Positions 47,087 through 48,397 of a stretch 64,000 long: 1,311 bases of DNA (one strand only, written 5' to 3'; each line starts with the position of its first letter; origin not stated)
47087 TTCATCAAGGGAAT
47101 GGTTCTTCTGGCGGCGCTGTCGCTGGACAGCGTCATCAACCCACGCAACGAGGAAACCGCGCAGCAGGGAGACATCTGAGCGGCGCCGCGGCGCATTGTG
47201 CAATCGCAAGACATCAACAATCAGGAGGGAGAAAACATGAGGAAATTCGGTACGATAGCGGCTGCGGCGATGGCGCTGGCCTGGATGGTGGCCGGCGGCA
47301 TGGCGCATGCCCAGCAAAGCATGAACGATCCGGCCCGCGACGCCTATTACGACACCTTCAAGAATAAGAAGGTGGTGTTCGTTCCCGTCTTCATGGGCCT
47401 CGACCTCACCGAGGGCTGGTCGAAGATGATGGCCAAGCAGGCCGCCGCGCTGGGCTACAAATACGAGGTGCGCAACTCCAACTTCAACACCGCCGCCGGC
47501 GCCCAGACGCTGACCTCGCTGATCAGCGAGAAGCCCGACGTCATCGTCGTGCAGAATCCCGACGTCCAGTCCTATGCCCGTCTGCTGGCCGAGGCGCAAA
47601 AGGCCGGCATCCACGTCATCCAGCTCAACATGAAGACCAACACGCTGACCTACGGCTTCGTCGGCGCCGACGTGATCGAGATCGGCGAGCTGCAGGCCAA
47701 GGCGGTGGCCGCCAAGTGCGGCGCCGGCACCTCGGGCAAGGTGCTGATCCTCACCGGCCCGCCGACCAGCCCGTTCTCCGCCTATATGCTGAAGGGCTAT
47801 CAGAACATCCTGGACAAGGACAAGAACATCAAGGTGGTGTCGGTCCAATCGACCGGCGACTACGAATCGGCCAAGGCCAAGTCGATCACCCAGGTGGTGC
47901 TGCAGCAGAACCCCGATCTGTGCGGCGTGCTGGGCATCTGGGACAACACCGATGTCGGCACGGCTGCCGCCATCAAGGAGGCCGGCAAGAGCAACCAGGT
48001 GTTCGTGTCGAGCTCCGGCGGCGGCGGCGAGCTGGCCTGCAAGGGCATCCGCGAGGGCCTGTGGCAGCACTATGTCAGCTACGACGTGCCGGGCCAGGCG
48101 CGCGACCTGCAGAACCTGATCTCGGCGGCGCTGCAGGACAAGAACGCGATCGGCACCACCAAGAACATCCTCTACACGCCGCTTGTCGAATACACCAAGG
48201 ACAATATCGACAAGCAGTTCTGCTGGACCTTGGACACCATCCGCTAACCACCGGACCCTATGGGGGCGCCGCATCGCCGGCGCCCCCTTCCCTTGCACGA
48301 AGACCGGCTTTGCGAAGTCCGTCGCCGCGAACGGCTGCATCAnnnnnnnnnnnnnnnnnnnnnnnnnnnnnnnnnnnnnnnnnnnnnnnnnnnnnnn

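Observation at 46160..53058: CUT2 sugar-type ABC operon carrying two beta-propeller enzyme modules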

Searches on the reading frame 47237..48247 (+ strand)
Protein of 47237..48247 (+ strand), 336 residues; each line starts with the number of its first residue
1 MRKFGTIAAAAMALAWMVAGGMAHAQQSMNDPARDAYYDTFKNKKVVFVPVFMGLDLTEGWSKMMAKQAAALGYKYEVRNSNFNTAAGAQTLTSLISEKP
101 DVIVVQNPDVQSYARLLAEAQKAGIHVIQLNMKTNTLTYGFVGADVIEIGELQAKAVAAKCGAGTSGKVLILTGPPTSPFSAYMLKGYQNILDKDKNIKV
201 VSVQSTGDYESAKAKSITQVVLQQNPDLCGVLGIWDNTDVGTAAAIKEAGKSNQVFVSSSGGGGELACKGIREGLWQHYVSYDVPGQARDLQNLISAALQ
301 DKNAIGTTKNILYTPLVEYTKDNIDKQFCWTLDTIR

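Call 5: search_protein_families(library=pfam, proteins=[window:47237-48247:+], max_evalue=0.01)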
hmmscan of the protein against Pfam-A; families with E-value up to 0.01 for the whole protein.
window:47237-48247:+ (336 aa): 3 families
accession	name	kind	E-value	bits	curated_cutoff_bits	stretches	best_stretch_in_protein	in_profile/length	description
PF13407.12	Peripla_BP_4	-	5.3e-41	141.3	35.1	1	47-302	2-257/258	Periplasmic binding protein domain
PF00532.27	Peripla_BP_1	-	4.4e-05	23.5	22.2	1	63-251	21-206/281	Periplasmic binding proteins and sugar binding domain of LacI family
PF03447.22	NAD_binding_3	-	0.0077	17.4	24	0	79-136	37-94/116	Homoserine dehydrogenase, NAD binding domain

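Call 6: search_protein_families(library=ncbifam, proteins=[window:47237-48247:+], max_evalue=0.01)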
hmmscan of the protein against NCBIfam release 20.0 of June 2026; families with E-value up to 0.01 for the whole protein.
window:47237-48247:+ (336 aa): 10 families
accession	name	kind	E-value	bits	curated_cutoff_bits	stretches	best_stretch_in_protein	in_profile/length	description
TIGR02634.1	xylF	equivalog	1.2e-16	61.2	389.55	1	64-269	19-225/302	D-xylose ABC transporter substrate-binding protein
NF007254.0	PRK09701.1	equivalog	2.1e-14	53.4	335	1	115-304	98-292/311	D-allose transporter substrate-binding protein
NF041827.1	YtfQ_transport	equivalog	7e-13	48.2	510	1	65-251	47-238/320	galactofuranose ABC transporter, galactofuranose-binding protein YtfQ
NF007680.0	PRK10355.1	equivalog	5.6e-11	42.2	504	1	63-267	45-249/331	D-xylose ABC transporter substrate-binding protein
NF007936.0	PRK10653.1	equivalog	1e-10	41.4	337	1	66-261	49-241/295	ribose ABC transporter substrate-binding protein RbsB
TIGR02637.1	RhaS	equivalog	3.8e-10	39.5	342.25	1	67-267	22-225/302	rhamnose ABC transporter substrate-binding protein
NF040907.2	ChvE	equivalog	4.2e-07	29.5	460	1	63-301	18-276/324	multiple monosaccharide ABC transporter substrate-binding protein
NF007075.0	PRK09526.1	subfamily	0.00016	20.7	340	1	89-252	110-265/358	LacI family DNA-binding transcriptional regulator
NF052284.1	rhzpin_SBP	equivalog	0.00066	18.9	420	1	65-138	23-97/289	rhizopine catabolism ABC transporter substrate-binding protein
NF008269.0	PRK11041.1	equivalog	0.0043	16.1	436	0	168-241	186-259/342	DNA-binding transcriptional regulator CytR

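Call 17: search_solved_structures(query=window:47237-48247:+, max_evalue=0.00001)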
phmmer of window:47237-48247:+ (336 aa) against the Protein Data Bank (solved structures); distinct sequences matched with E-value up to 0.00001: 46.
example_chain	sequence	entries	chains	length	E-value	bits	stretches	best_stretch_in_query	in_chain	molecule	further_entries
5dte_A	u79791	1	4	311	1.5e-15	60.4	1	91-281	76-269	Monosaccharide-transporting ATPase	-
2ioy_A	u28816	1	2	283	2e-14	56.8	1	67-280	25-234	Periplasmic sugar-binding protein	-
5dkv_A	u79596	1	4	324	2.3e-13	53.2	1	33-274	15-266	ABC transporter substrate binding protein (Ribose)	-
4y9t_A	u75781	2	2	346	4.1e-13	52.4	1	46-280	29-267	ABC transporter, solute binding protein | ABC transporter, binding protein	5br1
4ywh_A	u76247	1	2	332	6.9e-12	48.4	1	58-288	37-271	ABC TRANSPORTER SOLUTE BINDING PROTEIN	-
2qvc_A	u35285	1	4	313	1.1e-10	44.4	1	84-261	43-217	Sugar ABC transporter, periplasmic sugar-binding protein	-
2h3h_A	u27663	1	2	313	1.1e-10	44.4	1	84-261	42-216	Sugar ABC transporter, periplasmic sugar-binding protein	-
3c6q_B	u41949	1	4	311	2.5e-10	43.3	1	84-261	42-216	Sugar ABC transporter, periplasmic sugar-binding protein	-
4yv7_A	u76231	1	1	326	5.3e-10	42.2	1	71-262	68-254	Periplasmic binding protein/LacI transcriptional regulator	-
4yle_A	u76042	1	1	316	7.6e-10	41.7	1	83-258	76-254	Periplasmic binding protein/LacI transcriptional regulator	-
4rwe_A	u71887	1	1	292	1.3e-09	41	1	58-300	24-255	Sugar-binding transport protein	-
9jwq_A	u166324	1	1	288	1.3e-09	40.9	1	139-271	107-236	MSD3-apo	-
9jwt_A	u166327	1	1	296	1.4e-09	40.9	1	138-273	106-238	MSD3-holo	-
6hyh_A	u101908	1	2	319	1.5e-09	40.8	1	71-252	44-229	Periplasmic binding protein/LacI transcriptional regulator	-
6hbd_A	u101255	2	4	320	1.5e-09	40.7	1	71-252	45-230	ABC transporter periplasmic-binding protein YtfQ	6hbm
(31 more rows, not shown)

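Call 50: search_solved_structures(query=window:47237-48247:+, max_evalue=1e-12, show_alignments=3)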
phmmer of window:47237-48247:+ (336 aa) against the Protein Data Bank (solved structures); distinct sequences matched with E-value up to 1e-12: 4.
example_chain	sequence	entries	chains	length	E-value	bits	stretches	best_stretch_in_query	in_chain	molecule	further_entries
5dte_A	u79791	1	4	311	1.5e-15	60.4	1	91-281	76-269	Monosaccharide-transporting ATPase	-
2ioy_A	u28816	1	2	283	2e-14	56.8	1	67-280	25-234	Periplasmic sugar-binding protein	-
5dkv_A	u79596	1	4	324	2.3e-13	53.2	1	33-274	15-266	ABC transporter substrate binding protein (Ribose)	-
4y9t_A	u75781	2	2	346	4.1e-13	52.4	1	46-280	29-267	ABC transporter, solute binding protein | ABC transporter, binding protein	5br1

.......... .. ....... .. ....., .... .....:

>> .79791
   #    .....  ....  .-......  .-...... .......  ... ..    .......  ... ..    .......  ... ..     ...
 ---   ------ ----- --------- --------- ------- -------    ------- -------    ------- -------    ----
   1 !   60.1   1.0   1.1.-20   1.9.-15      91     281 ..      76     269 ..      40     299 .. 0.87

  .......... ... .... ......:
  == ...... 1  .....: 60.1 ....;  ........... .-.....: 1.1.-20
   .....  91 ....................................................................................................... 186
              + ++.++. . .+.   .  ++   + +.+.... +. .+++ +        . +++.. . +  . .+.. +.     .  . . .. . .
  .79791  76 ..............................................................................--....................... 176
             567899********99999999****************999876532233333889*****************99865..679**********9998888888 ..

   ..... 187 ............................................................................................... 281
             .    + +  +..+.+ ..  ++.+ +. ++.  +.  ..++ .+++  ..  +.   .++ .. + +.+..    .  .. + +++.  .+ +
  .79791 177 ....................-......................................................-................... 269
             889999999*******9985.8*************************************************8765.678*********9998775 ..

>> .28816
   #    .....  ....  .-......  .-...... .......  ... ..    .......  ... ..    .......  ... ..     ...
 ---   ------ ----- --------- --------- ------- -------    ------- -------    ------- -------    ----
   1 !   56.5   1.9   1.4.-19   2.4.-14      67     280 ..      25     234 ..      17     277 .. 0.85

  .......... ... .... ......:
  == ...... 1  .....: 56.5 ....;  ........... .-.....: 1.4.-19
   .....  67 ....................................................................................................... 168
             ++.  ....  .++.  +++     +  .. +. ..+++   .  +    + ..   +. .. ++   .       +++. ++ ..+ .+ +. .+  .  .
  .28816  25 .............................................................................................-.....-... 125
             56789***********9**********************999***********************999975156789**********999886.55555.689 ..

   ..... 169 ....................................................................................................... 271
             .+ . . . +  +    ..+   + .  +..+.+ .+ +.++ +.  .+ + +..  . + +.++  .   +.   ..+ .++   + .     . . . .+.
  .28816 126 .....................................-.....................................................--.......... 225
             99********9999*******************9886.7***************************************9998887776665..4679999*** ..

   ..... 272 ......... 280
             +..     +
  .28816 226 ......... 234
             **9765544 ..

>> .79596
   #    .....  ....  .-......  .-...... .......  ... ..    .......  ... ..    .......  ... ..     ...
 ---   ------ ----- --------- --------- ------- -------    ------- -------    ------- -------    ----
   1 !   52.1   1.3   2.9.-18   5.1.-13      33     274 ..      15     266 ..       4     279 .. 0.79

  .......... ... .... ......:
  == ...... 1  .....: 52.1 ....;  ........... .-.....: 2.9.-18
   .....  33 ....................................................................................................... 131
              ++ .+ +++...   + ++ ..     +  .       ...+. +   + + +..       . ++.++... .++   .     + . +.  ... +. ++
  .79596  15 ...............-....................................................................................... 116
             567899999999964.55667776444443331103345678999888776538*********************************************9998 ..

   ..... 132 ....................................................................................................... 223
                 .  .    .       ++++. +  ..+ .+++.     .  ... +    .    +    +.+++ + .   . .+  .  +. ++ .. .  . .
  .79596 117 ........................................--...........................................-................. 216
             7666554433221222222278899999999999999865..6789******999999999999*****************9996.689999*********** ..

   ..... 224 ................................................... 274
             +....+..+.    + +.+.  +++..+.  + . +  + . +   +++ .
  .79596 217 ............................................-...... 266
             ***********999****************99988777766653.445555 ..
